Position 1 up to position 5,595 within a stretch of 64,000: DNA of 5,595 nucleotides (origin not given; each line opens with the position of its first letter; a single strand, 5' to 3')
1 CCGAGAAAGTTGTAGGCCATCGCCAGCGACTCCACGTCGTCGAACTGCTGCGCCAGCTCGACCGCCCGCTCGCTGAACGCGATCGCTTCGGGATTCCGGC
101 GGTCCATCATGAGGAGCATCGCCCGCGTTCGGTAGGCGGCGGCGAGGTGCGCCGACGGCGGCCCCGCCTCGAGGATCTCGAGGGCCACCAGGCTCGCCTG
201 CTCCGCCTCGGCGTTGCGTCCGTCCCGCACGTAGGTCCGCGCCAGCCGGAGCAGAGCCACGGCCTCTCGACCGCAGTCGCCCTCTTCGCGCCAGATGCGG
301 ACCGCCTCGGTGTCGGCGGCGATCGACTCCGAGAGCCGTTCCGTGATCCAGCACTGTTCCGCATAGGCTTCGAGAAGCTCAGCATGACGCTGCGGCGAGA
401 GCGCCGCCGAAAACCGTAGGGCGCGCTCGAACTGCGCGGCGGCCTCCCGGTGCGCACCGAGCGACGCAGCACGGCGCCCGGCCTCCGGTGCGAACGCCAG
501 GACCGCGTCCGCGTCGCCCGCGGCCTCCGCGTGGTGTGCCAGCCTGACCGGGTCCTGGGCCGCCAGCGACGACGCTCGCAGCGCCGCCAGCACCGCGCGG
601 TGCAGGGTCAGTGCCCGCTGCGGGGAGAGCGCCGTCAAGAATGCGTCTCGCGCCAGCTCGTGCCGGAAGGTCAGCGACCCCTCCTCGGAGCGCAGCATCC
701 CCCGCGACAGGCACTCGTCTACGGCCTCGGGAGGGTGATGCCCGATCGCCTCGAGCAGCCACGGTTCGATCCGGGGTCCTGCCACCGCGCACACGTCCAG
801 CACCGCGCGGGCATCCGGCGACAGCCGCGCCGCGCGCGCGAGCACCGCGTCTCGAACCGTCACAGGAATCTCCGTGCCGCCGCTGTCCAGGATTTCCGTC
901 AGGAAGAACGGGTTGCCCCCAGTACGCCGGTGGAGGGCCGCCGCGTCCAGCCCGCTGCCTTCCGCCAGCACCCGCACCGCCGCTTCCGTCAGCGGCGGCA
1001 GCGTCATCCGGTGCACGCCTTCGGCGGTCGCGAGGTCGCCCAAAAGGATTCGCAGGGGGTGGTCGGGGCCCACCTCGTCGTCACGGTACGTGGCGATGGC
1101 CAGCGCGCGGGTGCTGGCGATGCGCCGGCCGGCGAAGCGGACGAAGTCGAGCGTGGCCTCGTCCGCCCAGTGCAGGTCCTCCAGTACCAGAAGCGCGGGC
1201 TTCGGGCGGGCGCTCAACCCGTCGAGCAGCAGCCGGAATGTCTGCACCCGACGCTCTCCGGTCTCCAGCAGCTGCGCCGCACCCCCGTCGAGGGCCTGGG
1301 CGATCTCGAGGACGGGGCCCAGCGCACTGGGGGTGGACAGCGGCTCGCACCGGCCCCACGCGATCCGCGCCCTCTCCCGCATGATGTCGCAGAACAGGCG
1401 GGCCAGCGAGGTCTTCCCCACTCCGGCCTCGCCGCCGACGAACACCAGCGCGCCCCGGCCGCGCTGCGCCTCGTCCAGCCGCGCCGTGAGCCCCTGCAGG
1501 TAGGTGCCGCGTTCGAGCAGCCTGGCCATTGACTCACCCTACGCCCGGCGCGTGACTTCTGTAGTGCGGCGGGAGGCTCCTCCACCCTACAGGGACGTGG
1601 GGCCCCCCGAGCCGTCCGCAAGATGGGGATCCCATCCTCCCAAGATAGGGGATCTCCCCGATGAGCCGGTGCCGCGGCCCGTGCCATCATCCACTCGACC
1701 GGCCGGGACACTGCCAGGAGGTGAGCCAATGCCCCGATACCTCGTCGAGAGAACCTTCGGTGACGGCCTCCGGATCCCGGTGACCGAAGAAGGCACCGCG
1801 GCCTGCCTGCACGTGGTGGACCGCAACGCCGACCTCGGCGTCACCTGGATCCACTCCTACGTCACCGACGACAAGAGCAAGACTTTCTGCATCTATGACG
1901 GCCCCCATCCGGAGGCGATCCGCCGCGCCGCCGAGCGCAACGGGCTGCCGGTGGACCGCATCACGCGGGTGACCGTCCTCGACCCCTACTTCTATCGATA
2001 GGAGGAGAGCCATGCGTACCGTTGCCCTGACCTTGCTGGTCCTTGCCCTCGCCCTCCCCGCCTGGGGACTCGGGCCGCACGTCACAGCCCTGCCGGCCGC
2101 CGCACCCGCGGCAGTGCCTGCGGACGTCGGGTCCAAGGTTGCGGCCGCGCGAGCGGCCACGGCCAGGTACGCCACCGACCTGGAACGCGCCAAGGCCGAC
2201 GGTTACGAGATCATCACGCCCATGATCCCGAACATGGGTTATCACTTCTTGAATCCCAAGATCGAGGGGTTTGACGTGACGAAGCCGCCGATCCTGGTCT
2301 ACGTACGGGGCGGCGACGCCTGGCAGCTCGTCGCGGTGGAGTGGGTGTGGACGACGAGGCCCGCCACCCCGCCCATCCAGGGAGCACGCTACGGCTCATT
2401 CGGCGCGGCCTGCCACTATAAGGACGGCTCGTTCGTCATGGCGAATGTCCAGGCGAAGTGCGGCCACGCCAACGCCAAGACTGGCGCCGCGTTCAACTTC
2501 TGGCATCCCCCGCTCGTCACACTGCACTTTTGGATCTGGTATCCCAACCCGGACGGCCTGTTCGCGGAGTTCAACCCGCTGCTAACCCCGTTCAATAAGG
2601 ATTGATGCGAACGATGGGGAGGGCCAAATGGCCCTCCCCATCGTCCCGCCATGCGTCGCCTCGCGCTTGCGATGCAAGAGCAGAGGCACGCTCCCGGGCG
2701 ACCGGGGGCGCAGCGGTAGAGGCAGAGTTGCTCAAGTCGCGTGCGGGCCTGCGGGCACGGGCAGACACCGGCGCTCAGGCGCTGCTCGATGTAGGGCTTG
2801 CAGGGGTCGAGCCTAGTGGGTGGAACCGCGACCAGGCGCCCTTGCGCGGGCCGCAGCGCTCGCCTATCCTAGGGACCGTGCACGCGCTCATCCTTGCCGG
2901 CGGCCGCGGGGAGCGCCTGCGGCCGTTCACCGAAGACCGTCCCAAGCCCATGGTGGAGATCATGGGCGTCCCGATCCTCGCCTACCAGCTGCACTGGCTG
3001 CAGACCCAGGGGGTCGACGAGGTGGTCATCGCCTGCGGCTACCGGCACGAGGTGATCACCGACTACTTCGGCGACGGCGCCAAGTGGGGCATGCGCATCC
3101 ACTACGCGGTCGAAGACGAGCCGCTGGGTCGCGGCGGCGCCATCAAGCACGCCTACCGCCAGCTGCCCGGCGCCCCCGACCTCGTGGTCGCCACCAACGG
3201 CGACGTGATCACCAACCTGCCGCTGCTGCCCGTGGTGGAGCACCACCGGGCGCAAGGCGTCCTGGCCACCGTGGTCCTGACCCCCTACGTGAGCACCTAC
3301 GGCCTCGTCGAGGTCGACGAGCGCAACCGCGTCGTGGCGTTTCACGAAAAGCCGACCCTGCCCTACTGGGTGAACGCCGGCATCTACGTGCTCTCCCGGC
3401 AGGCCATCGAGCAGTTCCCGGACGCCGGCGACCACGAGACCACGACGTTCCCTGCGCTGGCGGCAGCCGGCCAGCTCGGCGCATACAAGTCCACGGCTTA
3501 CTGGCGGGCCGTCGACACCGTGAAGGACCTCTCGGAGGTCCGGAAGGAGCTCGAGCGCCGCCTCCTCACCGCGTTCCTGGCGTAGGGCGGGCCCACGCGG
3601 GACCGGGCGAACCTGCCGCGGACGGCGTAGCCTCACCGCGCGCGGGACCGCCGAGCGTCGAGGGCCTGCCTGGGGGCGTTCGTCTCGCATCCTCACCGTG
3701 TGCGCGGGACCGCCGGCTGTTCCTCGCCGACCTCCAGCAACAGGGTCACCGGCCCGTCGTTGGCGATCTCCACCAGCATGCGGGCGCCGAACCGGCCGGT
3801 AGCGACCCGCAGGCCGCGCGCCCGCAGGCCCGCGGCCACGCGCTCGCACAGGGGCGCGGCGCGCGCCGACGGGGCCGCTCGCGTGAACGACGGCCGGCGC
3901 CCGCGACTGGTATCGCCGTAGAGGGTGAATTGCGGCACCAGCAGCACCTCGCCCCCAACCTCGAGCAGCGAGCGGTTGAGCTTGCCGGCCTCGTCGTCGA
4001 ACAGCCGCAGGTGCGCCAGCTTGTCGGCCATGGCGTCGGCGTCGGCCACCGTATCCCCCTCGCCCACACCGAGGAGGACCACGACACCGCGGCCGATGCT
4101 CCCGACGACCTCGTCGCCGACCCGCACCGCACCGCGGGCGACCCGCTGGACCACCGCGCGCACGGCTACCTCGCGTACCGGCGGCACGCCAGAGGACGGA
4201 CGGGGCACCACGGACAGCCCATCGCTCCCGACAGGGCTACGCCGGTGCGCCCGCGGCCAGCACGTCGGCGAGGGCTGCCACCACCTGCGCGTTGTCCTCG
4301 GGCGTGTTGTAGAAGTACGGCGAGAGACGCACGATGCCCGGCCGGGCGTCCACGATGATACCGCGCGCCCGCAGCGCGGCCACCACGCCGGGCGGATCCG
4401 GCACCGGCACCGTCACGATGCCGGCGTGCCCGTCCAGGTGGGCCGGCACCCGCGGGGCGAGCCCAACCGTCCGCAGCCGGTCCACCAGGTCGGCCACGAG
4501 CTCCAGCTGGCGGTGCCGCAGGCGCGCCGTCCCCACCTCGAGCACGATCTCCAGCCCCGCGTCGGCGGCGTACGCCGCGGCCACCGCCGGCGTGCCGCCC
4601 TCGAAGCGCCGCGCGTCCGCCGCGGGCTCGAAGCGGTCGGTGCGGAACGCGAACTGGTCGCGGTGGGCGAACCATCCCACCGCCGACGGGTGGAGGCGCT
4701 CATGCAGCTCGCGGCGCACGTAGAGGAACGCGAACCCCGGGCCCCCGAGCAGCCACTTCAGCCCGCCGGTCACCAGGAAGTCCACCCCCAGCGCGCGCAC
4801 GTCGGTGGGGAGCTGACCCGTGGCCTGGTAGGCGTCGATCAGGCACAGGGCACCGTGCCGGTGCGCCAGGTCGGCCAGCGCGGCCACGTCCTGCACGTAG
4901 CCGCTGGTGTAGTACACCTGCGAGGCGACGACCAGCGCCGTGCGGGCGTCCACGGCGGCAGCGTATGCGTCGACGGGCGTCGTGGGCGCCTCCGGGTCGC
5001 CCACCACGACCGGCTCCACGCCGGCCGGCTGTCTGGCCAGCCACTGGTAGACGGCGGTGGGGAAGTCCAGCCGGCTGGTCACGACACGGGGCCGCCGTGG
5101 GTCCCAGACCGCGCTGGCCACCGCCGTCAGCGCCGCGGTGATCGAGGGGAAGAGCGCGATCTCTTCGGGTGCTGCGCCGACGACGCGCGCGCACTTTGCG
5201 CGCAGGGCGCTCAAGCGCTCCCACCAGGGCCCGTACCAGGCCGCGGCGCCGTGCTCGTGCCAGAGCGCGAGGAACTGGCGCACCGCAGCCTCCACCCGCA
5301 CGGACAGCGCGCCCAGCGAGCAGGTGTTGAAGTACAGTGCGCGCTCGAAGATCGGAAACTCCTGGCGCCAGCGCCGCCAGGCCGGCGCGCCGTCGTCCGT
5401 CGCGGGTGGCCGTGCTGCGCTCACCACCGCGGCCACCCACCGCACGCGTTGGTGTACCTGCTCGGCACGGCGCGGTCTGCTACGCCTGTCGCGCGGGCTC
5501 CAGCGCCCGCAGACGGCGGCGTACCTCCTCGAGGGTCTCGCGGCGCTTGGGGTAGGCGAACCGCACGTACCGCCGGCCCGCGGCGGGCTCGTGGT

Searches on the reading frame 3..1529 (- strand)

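Call 62: search_protein_families(library=pfam, proteins=[window:3-1529:-], max_evalue=0.00001)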
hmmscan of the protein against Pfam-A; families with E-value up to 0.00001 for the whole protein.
window:3-1529:- (509 aa): 2 families
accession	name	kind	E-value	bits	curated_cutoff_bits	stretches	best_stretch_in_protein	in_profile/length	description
PF13191.12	AAA_16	-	5.8e-19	69.6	32.6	1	4-138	2-160/167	AAA ATPase domain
PF13424.12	TPR_12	-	1.6e-08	35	30.1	1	383-454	3-76/77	Tetratricopeptide repeat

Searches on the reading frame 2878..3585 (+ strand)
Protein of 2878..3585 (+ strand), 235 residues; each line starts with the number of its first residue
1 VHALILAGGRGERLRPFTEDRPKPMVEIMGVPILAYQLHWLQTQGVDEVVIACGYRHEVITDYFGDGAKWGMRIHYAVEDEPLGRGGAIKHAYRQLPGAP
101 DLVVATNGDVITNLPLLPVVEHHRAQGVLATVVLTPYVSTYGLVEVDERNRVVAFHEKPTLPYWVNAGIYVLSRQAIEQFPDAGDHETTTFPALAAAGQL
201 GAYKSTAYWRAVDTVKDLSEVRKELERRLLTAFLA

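Call 62: search_protein_families(library=pfam, proteins=[window:2878-3585:+], max_evalue=0.00001)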
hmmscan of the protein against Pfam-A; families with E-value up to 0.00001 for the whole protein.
window:2878-3585:+ (235 aa): 2 families
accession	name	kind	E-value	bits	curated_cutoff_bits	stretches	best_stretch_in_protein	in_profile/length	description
PF00483.29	NTP_transferase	-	2.4e-37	129.3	21.2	1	3-226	2-243/245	Nucleotidyl transferase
PF12804.13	NTP_transf_3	-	2.1e-11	44.7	27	1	3-110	1-96/160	MobA-like NTP transferase domain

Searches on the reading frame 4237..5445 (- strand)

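Call 62: search_protein_families(library=pfam, proteins=[window:4237-5445:-], max_evalue=0.00001)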
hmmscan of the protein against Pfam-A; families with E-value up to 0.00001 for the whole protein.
window:4237-5445:- (402 aa): 1 family
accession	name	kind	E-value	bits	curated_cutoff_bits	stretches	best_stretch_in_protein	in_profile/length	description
PF00266.25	Aminotran_5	-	3.5e-35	122.1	21.5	1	78-367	45-337/371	Aminotransferase class-V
